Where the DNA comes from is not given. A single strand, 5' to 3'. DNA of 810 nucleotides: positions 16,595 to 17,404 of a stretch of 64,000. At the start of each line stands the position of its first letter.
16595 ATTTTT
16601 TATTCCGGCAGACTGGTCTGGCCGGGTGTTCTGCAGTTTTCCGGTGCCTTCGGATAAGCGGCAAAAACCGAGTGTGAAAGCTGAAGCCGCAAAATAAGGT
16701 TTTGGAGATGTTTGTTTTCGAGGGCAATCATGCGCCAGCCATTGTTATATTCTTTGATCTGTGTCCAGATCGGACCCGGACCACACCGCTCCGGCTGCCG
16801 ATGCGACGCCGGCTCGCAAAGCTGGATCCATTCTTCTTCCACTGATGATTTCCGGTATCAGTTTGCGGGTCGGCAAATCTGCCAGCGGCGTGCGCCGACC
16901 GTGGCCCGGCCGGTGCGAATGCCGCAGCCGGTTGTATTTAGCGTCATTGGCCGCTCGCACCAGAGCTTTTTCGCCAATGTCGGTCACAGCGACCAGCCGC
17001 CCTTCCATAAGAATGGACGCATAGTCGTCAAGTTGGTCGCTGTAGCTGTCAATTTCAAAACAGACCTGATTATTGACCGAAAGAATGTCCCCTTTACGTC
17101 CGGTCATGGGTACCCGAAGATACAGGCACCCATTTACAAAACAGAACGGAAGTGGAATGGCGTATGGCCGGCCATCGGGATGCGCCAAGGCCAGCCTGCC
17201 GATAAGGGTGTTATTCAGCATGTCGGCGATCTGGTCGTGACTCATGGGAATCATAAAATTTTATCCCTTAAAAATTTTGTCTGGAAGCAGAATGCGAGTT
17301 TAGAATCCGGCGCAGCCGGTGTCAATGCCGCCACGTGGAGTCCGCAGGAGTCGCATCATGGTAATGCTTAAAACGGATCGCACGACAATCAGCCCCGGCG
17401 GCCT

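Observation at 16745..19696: Tandem radical-SAM/SPASM enzymes (AhbC/AhbD-like) next to c-type cytochromes, suggesting the alternative (siroheme-dependent) haem biosynthesis pathway; a PNPOx-fold gene lies divergently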

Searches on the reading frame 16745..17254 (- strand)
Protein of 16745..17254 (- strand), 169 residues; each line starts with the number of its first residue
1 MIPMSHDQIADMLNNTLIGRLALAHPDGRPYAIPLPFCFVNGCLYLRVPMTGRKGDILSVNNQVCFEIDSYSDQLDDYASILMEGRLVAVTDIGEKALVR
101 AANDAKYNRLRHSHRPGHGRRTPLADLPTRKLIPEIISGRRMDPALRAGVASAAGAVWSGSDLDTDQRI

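Call 3: search_protein_families(library=ncbifam, proteins=[window:16745-17254:-], max_evalue=0.001)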
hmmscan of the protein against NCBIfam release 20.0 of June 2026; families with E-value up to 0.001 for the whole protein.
window:16745-17254:- (169 aa): 2 families
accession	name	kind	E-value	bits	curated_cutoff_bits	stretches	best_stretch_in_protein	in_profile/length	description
NF000261.1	NimABCDEF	equivalog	1.9e-07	31.1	260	1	10-98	18-111/153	NimABCDEF family 5-nitroimidazole reductase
NF000262.1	NimIJ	equivalog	7.5e-06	26.1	270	1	5-68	12-75/151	NimIJ family nitroimidazole resistance protein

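Call 4: search_protein_families(library=pfam, proteins=[window:16745-17254:-], max_evalue=0.001)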
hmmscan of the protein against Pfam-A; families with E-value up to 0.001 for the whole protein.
window:16745-17254:- (169 aa): 2 families
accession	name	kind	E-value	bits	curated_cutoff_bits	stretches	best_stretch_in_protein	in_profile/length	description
PF12900.13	Pyridox_ox_2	-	2.9e-13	50.4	27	1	6-107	2-107/140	Pyridoxamine 5'-phosphate oxidase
PF01243.27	PNPOx_N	-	3.5e-05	24.6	28.1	1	6-105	2-91/120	Pyridoxamine 5'-phosphate oxidase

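Call 62: search_solved_structures(query=window:16745-17254:-, max_evalue=1)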
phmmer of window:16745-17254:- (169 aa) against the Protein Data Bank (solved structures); distinct sequences matched with E-value up to 1: 11.
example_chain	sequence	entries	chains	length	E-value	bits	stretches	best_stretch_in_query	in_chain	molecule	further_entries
2hq9_A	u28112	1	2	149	1.8e-06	31.2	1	11-96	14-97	Mll6688 protein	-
3u0i_A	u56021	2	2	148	3.3e-06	30.3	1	4-103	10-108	probable FAD-binding, putative uncharacterized protein | Putative uncharacterized protein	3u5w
2hti_A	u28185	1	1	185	2.8e-05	27.3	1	8-68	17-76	BH0577 protein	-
1rfe_A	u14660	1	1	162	9.1e-05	25.6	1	2-87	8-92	hypothetical protein Rv2991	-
2fg9_A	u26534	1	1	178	0.0014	21.7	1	24-67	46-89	5-nitroimidazole antibiotic resistance protein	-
6eci_A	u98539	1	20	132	0.051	16.6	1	7-98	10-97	Pyridoxamine 5'-phosphate oxidase-related, FMN-binding protein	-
3fkh_A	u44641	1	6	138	0.19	14.8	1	8-74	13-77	Putative pyridoxamine 5'-phosphate oxidase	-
6ci8_A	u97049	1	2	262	0.23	14.5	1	72-107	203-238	3-oxoacyl-[acyl-carrier-protein] reductase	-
6ci9_A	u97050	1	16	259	0.23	14.5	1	72-107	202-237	3-oxoacyl-[acyl-carrier-protein] reductase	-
3l6v_A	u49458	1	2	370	0.47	13.5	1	77-130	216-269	DNA gyrase subunit A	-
5opj_A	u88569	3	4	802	0.55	13.3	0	43-130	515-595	Rhamnogalacturonan lyase | Acetyl-CoA carboxylase, biotin carboxylase | Glycosyl hydrolase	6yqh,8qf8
